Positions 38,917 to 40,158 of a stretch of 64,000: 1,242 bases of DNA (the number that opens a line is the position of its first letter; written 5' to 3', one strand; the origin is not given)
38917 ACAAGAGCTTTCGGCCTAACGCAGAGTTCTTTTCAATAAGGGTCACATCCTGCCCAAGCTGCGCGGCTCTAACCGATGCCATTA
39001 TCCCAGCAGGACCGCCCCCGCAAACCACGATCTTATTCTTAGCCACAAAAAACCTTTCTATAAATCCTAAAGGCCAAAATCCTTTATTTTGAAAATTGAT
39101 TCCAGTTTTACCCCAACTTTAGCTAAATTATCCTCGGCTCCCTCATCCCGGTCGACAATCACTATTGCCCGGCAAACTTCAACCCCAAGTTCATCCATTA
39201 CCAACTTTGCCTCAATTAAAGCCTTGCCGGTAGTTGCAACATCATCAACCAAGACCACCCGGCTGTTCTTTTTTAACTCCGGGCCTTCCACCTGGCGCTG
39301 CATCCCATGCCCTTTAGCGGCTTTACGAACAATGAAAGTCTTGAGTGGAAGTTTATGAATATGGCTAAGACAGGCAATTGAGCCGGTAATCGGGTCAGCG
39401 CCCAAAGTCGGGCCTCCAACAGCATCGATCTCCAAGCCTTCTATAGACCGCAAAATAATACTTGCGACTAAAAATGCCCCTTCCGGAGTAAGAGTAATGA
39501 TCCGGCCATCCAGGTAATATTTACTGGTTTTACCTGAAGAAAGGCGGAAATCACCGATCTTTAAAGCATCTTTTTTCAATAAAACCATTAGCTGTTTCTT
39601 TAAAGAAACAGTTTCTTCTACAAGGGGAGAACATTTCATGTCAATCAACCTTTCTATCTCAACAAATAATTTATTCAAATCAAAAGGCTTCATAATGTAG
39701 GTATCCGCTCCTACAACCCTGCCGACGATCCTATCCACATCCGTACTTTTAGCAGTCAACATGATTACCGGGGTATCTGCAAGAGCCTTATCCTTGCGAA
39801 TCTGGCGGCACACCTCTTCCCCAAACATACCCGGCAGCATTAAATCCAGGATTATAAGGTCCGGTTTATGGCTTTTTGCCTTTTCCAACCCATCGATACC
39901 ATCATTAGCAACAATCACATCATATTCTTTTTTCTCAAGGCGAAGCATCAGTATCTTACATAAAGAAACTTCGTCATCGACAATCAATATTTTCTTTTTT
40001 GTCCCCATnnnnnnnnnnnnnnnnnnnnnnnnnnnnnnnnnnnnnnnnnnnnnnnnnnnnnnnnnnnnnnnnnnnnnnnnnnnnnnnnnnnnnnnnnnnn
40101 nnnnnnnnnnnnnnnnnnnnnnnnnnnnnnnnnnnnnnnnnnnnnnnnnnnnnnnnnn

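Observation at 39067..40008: Response-regulator receiver fused to orotate phosphoribosyltransferase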

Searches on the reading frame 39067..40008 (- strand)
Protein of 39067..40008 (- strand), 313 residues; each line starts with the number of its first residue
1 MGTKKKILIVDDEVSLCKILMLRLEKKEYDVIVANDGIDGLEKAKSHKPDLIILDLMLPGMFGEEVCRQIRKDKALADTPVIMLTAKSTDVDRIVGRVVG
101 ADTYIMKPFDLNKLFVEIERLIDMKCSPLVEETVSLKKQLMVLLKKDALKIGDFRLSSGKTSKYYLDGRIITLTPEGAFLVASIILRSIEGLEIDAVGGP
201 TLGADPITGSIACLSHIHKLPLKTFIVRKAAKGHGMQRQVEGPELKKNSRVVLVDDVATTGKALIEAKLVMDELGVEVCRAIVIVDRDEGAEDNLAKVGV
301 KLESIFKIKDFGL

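Call 3: search_protein_families(library=pfam, proteins=[window:39067-40008:-], max_evalue=0.01)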
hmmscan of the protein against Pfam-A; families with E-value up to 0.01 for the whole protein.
window:39067-40008:- (313 aa): 4 families
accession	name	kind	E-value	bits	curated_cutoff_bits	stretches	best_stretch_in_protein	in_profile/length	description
PF00072.30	Response_reg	-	1.3e-26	93.4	30.2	1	7-118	1-110/111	Response regulator receiver domain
PF00156.33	Pribosyltran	-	7.2e-11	42.1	26.3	1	218-310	49-152/158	Phosphoribosyl transferase domain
PF23198.2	PDE8A_N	-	0.00037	20.9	29.6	1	6-91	12-98/147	PDE8A-like, N-terminal domain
PF15609.12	PRTase_2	-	0.0019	18.2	28.8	0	244-285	115-157/188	Phosphoribosyl transferase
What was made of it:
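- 39643..39996 (-): Receiver (REC) domain, residues 5-122. The phospho-acceptor Asp55 codon GAT is at 39846-39844. D11, D12, T85, Y104 and K107 are present. PF00072, E 1.3e-26 (call 3).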

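Call 4: search_protein_families(library=ncbifam, proteins=[window:39067-40008:-], max_evalue=0.01)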
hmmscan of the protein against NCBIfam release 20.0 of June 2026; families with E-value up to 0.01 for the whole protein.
window:39067-40008:- (313 aa): 116 families (the best 25 are shown)
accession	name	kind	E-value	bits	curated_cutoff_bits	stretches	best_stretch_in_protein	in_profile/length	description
TIGR00336.1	pyrE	equivalog_domain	1.8e-42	145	106.8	1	143-311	3-173/173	orotate phosphoribosyltransferase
TIGR02154.1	PhoB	equivalog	2e-33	115.6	296.2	1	4-138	2-136/226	phosphate regulon transcriptional regulator PhoB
NF040534.1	resp_reg_YycF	equivalog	2.5e-31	108.7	340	1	5-127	1-120/231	response regulator YycF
NF045944.1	ResRegRpaBCyano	equivalog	3.7e-31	108.3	330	1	8-174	1-155/229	response regulator transcription factor RpaB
NF040689.1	MtrAB_MtrA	equivalog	8.3e-31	107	300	1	7-123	1-114/219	MtrAB system response regulator MtrA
NF007135.0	PRK09581.1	equivalog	1.4e-28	99.9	474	1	6-126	4-124/457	PleD family two-component system response regulator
NF053854.1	RespRegPhoBBctds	equivalog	1.4e-28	99.8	270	1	7-128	1-121/225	two-component system response regulator PhoB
NF041733.1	resp_reg_CseB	equivalog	2.2e-27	95.9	350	1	6-178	2-165/228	two-component system response regulator CseB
NF008296.0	PRK11083.1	equivalog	8.4e-27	94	273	1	4-119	3-115/228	two-component system response regulator CreB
NF007005.1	PRK09468.1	equivalog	2.1e-26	92.8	331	1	4-127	3-124/237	osmolarity response regulator transcription factor OmpR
NF007982.1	PRK10710.1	equivalog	7.2e-26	91.2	380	1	4-129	7-128/235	envelope stress response regulator BaeR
NF033117.2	vanR_ACDEGLN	exception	5.2e-25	88.3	350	1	7-114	1-105/226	VanR-ABDEGLN family response regulator transcription factor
TIGR01387.1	cztR_silR_copR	subfamily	1.1e-24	87.3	279.2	1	7-124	1-116/218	heavy metal response regulator transcription factor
NF033120.0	vanR_FM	exception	1.7e-24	86.7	460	1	6-115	5-111/231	vancomycin resistance response regulator transcription factor, VanR-F/VanR-M family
NF010382.0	PRK13809.1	equivalog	3e-22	79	208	1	136-310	9-180/210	orotate phosphoribosyltransferase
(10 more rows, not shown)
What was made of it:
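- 39067..40008 (-): REC-pyrE fusion gene (313 aa plus stop). Pfam and NCBIfam domain matches (calls 3, 4).
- On Orotate phosphoribosyltransferase (PyrE, TIGR00336 / EC 2.4.2.10): 145 bits against a cut-off of 106.8, residues 143-311 matching profile positions 3-173 of 173 (call 4).
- Checked: NCBIfam TIGR00336 pyrE, residues 143-311, 145 bits against a cut-off of 106.8 (call 4).
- Domain calls (calls 3, 4). The domain scores above the pyrE equivalog cut-off (call 4).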

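Call 6: find_homologous_proteins(query=window:39067-40008:-, max_evalue=1e-10)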
Query window:39067-40008:- (313 aa): 7183 proteins with E <= 1e-10 among 8000 candidates; the best 120 are listed.
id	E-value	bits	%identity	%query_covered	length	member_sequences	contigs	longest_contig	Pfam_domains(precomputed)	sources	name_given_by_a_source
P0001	3.7e-194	662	100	100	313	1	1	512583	PF00156.34,PF00072.31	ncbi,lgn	-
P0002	2.4e-124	433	66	99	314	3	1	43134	PF00156.34,PF00072.31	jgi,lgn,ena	-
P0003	2.4e-121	423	63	99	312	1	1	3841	PF00156.34,PF00072.31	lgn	-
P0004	8.5e-121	421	65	99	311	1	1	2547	PF00156.34,PF00072.31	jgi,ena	-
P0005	8.2e-120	418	64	99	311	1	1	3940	PF00156.34,PF00072.31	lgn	-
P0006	1.5e-118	414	63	99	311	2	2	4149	PF00156.34,PF00072.31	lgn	-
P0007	3.8e-118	412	62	99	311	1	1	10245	PF00156.34,PF00072.31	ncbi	-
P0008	3.1e-114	399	61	99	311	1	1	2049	PF00156.34,PF23198.2,PF00072.31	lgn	-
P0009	2.0e-111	390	61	99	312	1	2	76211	PF00156.34,PF00072.31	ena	-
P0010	3.5e-108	380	65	87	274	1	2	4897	PF00156.34,PF00072.31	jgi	jgi:orotate phosphoribosyltransferase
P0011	5.5e-80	287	75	58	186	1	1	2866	PF00156.34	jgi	jgi:orotate phosphoribosyltransferase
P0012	9.8e-80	286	75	57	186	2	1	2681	PF00156.34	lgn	-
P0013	8.8e-79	283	78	52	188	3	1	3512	PF00156.34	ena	-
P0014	1.9e-78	282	74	59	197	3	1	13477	PF00156.34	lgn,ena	-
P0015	3.2e-78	281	75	58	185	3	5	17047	PF00156.34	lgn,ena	-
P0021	1.9e-77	279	75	58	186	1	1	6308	PF00156.34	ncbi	-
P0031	4.9e-76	274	76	52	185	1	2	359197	PF00156.34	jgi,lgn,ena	-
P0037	5.5e-75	271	72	59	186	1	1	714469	PF00156.34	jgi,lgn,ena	-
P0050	2.9e-74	268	72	57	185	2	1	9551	PF00156.34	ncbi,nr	ncbi:MAG: orotate phosphoribosyltransferase [Candidatus Omnitrophica bacterium]|nr:orotate phosphori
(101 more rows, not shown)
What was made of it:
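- The architecture persists in about ten diverged lineages (call 6).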

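Call 8: find_encoding_contigs(protein=P0001, flank=10000, max_places=3)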
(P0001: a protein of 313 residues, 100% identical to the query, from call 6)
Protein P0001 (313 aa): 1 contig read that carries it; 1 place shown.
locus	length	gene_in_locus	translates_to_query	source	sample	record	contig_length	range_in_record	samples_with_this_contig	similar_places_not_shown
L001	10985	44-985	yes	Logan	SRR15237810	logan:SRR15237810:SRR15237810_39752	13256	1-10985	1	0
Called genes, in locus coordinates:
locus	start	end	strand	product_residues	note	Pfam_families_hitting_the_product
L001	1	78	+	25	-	?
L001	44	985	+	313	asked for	PF00072:Response_reg, PF00156:Pribosyltran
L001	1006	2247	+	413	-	PF00070:Pyr_redox (faint), PF00890:FAD_binding_2, PF01134:GIDA, PF03486:HI0933_like, PF07992:Pyr_redox_2 (faint), PF12831:FAD_oxidored, PF01266:DAO (weak), PF22780:HI0933_like_1st, +1 more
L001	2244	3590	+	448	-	PF02545:Maf, PF01435:Peptidase_M48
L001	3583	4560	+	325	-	PF02449:Glyco_hydro_42 (faint), PF11790:Glyco_hydro_cc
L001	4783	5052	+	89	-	PF00312:Ribosomal_S15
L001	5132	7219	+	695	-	PF01138:RNase_PH, PF03725:RNase_PH_C, PF03726:PNPase, PF01138:RNase_PH, PF00013:KH_1, PF00575:S1, PF24685:OB_RRP5_4th (faint)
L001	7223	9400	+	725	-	PF13491:FtsK_4TM, PF17854:FtsK_alpha, PF01580:FtsK_SpoIIIE, PF09397:FtsK_gamma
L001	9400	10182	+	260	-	PF12844:HTH_19, PF13413:HTH_25, PF13464:RodZ_C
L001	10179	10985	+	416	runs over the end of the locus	PF00919:UPF0004, PF04055:Radical_SAM, PF18693:TRAM_2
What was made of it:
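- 39067..40008 (-): Identical protein P0001 is in public assemblies (calls 6, 8).
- A perfect repeat just upstream broke one assembly (L001, call 8).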

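Call 9: find_encoding_contigs(protein=P0002, flank=10000, max_places=3)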
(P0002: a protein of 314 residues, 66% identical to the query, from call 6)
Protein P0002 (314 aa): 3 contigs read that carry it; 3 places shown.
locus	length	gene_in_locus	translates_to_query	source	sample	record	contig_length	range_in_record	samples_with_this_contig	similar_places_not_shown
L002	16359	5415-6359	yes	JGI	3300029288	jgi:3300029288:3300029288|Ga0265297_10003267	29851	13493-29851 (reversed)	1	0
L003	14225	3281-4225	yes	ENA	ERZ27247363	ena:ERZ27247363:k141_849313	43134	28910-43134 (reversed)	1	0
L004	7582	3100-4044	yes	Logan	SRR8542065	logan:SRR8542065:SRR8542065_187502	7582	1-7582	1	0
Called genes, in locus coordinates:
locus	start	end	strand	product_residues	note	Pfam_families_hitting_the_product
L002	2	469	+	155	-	?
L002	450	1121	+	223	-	PF00814:TsaD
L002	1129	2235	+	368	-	PF01168:Ala_racemase_N, PF00842:Ala_racemase_C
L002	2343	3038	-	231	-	PF03739:LptF_LptG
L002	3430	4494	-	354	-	PF03739:LptF_LptG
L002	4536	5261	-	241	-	PF18912:DZR_2, PF00156:Pribosyltran (weak)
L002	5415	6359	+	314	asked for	PF00072:Response_reg, PF00156:Pribosyltran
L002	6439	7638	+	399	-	PF03486:HI0933_like, PF01134:GIDA (faint), PF22780:HI0933_like_1st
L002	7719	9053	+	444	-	PF02545:Maf, PF01435:Peptidase_M48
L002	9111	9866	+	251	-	PF04536:TPM_phosphatase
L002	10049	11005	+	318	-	PF03547:Mem_trans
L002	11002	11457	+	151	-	PF01668:SmpB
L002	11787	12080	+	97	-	-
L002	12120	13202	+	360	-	PF07833:Cu_amine_oxidN1, PF01520:Amidase_3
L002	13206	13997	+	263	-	PF01177:Asp_Glu_race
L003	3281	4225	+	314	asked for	PF00072:Response_reg, PF00156:Pribosyltran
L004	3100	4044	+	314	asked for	PF00072:Response_reg, PF00156:Pribosyltran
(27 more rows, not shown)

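Call 10: find_encoding_contigs(protein=P0009, flank=10000, max_places=3)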
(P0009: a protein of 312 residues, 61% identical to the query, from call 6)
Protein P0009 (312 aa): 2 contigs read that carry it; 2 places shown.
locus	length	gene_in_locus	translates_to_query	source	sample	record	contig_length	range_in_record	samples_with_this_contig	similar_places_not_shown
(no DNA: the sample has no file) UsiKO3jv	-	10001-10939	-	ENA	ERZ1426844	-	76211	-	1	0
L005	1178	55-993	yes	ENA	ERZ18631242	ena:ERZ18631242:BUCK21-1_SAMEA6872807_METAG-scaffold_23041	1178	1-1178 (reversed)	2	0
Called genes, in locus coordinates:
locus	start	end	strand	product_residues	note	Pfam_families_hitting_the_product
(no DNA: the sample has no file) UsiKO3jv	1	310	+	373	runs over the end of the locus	PF04015:DUF362, PF00037:Fer4 (faint), PF12797:Fer4_2 (faint), PF12838:Fer4_7 (weak), PF13237:Fer4_10 (weak), PF14697:Fer4_21 (weak)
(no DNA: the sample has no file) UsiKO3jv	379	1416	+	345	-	PF01008:IF-2B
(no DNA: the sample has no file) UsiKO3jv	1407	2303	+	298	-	PF00586:AIRS, PF02769:AIRS_C (weak)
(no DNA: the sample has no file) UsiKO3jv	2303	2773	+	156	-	PF02367:TsaE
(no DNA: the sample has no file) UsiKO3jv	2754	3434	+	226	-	PF00814:TsaD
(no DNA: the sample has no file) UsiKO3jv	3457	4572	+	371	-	PF01168:Ala_racemase_N, PF00842:Ala_racemase_C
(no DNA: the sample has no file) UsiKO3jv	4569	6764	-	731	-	PF03739:LptF_LptG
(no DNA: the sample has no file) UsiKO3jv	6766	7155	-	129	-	PF00156:Pribosyltran (weak)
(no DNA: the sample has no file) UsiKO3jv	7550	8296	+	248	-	PF01522:Polysacc_deac_1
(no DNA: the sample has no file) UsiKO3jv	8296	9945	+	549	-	PF02366:PMT, PF13231:PMT_2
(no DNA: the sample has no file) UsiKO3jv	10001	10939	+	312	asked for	PF00072:Response_reg, PF00156:Pribosyltran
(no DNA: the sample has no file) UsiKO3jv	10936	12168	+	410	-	PF00070:Pyr_redox (faint), PF00890:FAD_binding_2 (weak), PF01134:GIDA, PF03486:HI0933_like, PF07992:Pyr_redox_2 (weak), PF12831:FAD_oxidored, PF07992:Pyr_redox_2 (weak), PF22780:HI0933_like_1st, +4 more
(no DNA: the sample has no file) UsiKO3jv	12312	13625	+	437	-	PF02545:Maf, PF01435:Peptidase_M48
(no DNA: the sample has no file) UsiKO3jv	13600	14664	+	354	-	PF02449:Glyco_hydro_42, PF00331:Glyco_hydro_10, PF11790:Glyco_hydro_cc (weak)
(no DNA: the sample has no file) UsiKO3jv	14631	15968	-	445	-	-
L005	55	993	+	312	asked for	PF00072:Response_reg, PF00156:Pribosyltran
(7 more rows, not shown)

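Call 11: find_encoding_contigs(protein=P0037, flank=8000, max_places=2)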
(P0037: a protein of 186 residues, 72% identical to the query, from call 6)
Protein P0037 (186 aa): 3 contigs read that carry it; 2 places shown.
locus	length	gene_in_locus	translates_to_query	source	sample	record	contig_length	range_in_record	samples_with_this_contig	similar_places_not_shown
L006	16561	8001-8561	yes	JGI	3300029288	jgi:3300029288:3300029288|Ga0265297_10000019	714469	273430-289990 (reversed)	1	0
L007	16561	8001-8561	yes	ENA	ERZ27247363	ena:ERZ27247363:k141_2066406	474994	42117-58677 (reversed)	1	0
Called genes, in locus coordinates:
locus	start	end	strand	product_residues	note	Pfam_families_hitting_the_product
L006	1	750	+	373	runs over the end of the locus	PF04015:DUF362, PF00037:Fer4 (faint), PF12838:Fer4_7 (weak), PF13237:Fer4_10 (weak), PF14697:Fer4_21 (weak)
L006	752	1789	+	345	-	PF01008:IF-2B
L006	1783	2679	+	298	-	PF00586:AIRS, PF02769:AIRS_C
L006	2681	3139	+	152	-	PF02367:TsaE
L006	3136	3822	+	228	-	PF00814:TsaD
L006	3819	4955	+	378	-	PF01168:Ala_racemase_N, PF00842:Ala_racemase_C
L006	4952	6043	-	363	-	PF03739:LptF_LptG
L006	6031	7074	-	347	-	PF03739:LptF_LptG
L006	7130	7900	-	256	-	PF18912:DZR_2, PF00156:Pribosyltran (weak)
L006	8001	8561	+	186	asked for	PF00156:Pribosyltran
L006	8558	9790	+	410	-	PF00070:Pyr_redox (faint), PF00890:FAD_binding_2 (weak), PF01134:GIDA (faint), PF01266:DAO (faint), PF03486:HI0933_like, PF07992:Pyr_redox_2 (faint), PF12831:FAD_oxidored, PF22780:HI0933_like_1st, +1 more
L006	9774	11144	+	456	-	PF02545:Maf, PF01435:Peptidase_M48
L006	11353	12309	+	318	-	PF03547:Mem_trans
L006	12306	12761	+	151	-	PF01668:SmpB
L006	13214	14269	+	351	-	PF07833:Cu_amine_oxidN1, PF01520:Amidase_3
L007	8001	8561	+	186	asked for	PF00156:Pribosyltran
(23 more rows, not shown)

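Call 12: find_encoding_contigs(protein=P0050, flank=8000, max_places=2)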
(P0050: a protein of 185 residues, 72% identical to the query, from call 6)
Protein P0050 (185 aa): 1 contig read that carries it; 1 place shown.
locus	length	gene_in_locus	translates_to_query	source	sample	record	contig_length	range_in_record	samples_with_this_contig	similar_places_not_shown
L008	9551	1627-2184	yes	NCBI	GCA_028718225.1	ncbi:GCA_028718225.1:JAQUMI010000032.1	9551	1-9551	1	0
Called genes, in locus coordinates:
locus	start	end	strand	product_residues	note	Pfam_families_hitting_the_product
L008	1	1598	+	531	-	PF02366:PMT, PF13231:PMT_2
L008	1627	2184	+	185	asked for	PF00156:Pribosyltran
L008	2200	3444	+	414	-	PF00070:Pyr_redox (faint), PF00890:FAD_binding_2 (faint), PF01134:GIDA, PF01266:DAO (faint), PF03486:HI0933_like, PF07992:Pyr_redox_2, PF12831:FAD_oxidored, PF22780:HI0933_like_1st, +1 more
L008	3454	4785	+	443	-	PF02545:Maf, PF01435:Peptidase_M48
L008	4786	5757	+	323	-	PF02449:Glyco_hydro_42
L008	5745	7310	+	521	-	PF01040:UbiA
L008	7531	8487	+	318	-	PF03547:Mem_trans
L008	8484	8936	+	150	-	PF01668:SmpB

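Call 13: find_encoding_contigs(protein=P0031, flank=8000, max_places=2)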
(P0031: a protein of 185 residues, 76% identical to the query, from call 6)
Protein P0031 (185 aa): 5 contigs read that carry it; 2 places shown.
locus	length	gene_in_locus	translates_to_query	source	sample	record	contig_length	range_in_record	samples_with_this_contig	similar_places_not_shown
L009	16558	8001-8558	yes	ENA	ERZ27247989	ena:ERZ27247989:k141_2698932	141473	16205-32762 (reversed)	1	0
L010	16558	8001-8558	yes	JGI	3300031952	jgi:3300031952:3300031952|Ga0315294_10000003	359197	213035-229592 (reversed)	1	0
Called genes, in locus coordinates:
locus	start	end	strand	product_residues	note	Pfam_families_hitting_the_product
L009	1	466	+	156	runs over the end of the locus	PF02367:TsaE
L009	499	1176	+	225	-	PF00814:TsaD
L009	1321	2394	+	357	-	PF01168:Ala_racemase_N, PF00842:Ala_racemase_C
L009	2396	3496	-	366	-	PF03739:LptF_LptG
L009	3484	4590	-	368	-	PF03739:LptF_LptG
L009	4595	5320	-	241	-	PF18912:DZR_2, PF00156:Pribosyltran (weak)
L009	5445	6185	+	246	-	PF01522:Polysacc_deac_1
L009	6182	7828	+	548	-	PF02366:PMT, PF13231:PMT_2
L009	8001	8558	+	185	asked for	PF00156:Pribosyltran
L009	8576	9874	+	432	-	PF00890:FAD_binding_2, PF01134:GIDA (faint), PF01266:DAO (faint), PF03486:HI0933_like, PF07992:Pyr_redox_2 (weak), PF12831:FAD_oxidored, PF03486:HI0933_like, PF22780:HI0933_like_1st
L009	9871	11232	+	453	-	PF02545:Maf, PF01435:Peptidase_M48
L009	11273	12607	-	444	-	PF13231:PMT_2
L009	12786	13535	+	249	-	PF00535:Glycos_transf_2, PF10111:Glyco_tranf_2_2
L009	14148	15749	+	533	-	PF01593:Amino_oxidase, PF13450:NAD_binding_8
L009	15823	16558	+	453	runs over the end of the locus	PF02310:B12-binding, PF04055:Radical_SAM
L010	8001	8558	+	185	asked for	PF00156:Pribosyltran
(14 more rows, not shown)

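Call 26: search_protein_representatives(protein=window:39067-40008:-)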
Query: 313 residues. Proteins with E-value up to 0.001 (for the whole library): 680565; up to 1e-10: 157730; up to 1e-30: 1144. The best 150 are listed.
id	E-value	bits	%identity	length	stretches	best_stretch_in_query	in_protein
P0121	7.7e-72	258.6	69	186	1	135-313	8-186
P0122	1.6e-69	250.9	69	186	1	135-313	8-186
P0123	1.3e-66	241.4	35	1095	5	5-119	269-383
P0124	1.5e-66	241.2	64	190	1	131-313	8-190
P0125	2.0e-66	240.8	38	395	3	3-123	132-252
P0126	7.5e-59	215.9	31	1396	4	2-123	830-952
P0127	4.2e-58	213.5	38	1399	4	6-121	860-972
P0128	8.3e-58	212.5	36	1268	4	6-124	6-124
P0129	8.8e-57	209.1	32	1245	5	4-119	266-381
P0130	3.4e-56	207.2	33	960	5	4-133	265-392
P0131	7.7e-56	206.0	38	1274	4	5-122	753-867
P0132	1.6e-55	205.0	31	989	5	4-135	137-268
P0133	2.0e-55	204.7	31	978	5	4-114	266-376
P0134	2.4e-55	204.4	31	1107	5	5-139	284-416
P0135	2.5e-55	204.4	31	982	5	5-116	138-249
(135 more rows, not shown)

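Call 32: find_encoding_contigs(protein=P0021, flank=6000, max_places=2)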
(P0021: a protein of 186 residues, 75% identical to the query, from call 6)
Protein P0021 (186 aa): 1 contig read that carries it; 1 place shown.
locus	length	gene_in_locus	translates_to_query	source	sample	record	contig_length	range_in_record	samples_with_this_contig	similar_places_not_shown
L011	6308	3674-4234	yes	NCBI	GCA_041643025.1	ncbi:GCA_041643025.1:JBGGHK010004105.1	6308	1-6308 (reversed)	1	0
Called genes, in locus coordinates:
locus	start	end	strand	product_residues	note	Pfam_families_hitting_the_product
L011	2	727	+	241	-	?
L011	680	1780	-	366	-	PF03739:LptF_LptG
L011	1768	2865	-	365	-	PF03739:LptF_LptG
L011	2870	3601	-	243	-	PF18912:DZR_2, PF00156:Pribosyltran (weak)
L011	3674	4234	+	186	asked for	PF00156:Pribosyltran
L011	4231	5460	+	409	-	PF00070:Pyr_redox (faint), PF00890:FAD_binding_2 (weak), PF01134:GIDA (weak), PF03486:HI0933_like, PF07992:Pyr_redox_2 (weak), PF12831:FAD_oxidored, PF13450:NAD_binding_8 (weak), PF22780:HI0933_like_1st, +3 more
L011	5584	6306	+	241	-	?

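Call 33: find_encoding_contigs(protein=P0007, flank=8000, max_places=2)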
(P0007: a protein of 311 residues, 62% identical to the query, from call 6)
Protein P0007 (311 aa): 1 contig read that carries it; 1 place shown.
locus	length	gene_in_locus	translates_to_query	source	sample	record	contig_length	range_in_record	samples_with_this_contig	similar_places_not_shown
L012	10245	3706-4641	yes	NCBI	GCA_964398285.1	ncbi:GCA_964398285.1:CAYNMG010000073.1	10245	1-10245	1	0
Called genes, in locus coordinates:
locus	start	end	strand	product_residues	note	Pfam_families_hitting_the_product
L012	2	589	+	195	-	?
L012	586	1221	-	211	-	PF03739:LptF_LptG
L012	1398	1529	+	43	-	-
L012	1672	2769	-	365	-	PF03739:LptF_LptG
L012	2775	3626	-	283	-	-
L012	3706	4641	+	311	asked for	PF00072:Response_reg, PF00156:Pribosyltran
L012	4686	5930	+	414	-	PF00070:Pyr_redox (faint), PF00890:FAD_binding_2 (weak), PF01134:GIDA (faint), PF01266:DAO (faint), PF03486:HI0933_like, PF07992:Pyr_redox_2 (weak), PF12831:FAD_oxidored, PF22780:HI0933_like_1st, +3 more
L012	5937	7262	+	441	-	PF02545:Maf, PF01435:Peptidase_M48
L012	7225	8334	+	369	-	PF02449:Glyco_hydro_42, PF11790:Glyco_hydro_cc (weak)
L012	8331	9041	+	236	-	PF01209:Ubie_methyltran (weak), PF03848:TehB (weak), PF07021:MetW, PF13489:Methyltransf_23, PF08241:Methyltransf_11, PF08242:Methyltransf_12, PF13649:Methyltransf_25, PF13847:Methyltransf_31, +2 more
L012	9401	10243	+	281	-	?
